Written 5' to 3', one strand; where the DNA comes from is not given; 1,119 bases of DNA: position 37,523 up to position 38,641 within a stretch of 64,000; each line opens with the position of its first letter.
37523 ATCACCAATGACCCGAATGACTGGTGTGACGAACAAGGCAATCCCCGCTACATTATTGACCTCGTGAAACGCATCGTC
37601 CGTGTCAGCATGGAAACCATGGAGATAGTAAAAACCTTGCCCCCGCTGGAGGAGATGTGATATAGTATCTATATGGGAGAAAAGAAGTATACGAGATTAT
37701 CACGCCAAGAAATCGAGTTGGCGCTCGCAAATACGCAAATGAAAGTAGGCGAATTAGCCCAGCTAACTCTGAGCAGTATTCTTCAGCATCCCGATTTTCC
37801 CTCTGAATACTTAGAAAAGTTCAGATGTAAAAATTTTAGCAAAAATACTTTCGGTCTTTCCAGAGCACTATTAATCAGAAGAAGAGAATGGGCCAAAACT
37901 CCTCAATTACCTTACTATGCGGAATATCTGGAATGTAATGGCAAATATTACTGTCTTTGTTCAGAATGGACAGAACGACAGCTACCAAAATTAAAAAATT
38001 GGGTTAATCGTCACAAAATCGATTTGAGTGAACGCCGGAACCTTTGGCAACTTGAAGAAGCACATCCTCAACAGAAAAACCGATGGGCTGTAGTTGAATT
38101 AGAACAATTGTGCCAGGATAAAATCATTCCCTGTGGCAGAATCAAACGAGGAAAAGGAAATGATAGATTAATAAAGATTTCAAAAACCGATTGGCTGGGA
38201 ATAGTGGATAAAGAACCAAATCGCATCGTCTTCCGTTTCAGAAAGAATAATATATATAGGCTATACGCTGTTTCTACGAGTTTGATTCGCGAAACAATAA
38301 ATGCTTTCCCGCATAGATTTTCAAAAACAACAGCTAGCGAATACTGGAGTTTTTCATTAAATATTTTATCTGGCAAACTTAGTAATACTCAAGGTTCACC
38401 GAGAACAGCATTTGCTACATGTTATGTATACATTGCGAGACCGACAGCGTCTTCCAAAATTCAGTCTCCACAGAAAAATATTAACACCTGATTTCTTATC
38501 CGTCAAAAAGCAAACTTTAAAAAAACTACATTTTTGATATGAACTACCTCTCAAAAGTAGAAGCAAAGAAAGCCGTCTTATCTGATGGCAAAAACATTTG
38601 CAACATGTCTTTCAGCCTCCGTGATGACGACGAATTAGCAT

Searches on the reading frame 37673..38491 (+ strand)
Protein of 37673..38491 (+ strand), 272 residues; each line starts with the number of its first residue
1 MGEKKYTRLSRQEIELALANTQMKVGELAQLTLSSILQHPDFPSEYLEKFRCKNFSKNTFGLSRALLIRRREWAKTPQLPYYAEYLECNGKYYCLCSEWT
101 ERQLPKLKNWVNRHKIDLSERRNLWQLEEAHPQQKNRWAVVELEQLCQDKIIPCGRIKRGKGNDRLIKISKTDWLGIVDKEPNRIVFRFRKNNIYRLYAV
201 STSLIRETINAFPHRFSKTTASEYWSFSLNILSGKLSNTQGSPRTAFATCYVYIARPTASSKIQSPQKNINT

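Call 3: search_protein_families(library=pfam, proteins=[window:37673-38491:+], max_evalue=1)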
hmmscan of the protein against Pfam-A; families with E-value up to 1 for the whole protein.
window:37673-38491:+ (272 aa): 0 families

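Call 4: search_protein_families(library=padloc, proteins=[window:37673-38491:+], max_evalue=0.1)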
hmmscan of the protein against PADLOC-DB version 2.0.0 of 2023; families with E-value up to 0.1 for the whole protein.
window:37673-38491:+ (272 aa): 0 families

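Call 5: search_protein_families(library=ncbifam, proteins=[window:37673-38491:+], max_evalue=1)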
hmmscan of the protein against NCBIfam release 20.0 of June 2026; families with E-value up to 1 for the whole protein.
window:37673-38491:+ (272 aa): 0 families

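Call 6: search_protein_families(library=phrogs, proteins=[window:37673-38491:+], max_evalue=1)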
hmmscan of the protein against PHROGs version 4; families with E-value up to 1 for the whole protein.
window:37673-38491:+ (272 aa): 1 family
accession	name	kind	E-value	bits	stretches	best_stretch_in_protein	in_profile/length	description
phrog_14635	-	unknown function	0.028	15.6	0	134-151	38-55/58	-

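Call 82: find_homologous_proteins(query=window:37673-38488:+, max_evalue=0.001)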
Query window:37673-38488:+ (272 aa): 3 proteins with E <= 0.001 among 300 candidates.
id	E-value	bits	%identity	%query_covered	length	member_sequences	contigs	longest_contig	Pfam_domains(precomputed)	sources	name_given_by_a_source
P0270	1.1e-178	610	98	100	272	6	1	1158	-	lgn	-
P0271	4.7e-39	152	37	93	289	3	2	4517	-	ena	-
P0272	7.8e-30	122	36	84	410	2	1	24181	-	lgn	-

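Call 83: find_encoding_contigs(protein=P0272, flank=8000, max_places=3)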
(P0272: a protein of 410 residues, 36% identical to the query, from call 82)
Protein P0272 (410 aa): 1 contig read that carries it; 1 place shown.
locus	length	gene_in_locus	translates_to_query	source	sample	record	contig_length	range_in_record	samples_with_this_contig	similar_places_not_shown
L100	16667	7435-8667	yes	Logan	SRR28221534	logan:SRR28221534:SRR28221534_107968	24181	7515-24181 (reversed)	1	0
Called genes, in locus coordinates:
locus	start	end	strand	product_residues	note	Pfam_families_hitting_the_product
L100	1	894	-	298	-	?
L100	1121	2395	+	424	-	-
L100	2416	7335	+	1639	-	PF13156:Mrr_cat_2, PF00270:DEAD (weak), PF04851:ResIII, PF00271:Helicase_C (weak), PF22240:ISP_coupler, PF02384:N6_Mtase (weak), PF18135:Type_ISP_C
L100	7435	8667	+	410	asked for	-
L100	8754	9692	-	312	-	PF01841:Transglut_core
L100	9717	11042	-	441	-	PF00919:UPF0004, PF04055:Radical_SAM, PF01938:TRAM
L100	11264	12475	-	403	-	PF07690:MFS_1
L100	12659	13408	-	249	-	PF00106:adh_short, PF08659:KR (faint), PF13561:adh_short_C2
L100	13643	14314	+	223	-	PF13606:Ank_3 (faint), PF12796:Ank_2, PF13637:Ank_4 (weak), PF13857:Ank_5 (weak), PF12796:Ank_2, PF00023:Ank (weak), PF13857:Ank_5, PF13637:Ank_4, +1 more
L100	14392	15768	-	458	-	PF01565:FAD_binding_4, PF02913:FAD-oxidase_C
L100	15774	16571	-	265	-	PF00528:BPD_transp_1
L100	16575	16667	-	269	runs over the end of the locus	PF00005:ABC_tran, PF13304:AAA_21 (faint)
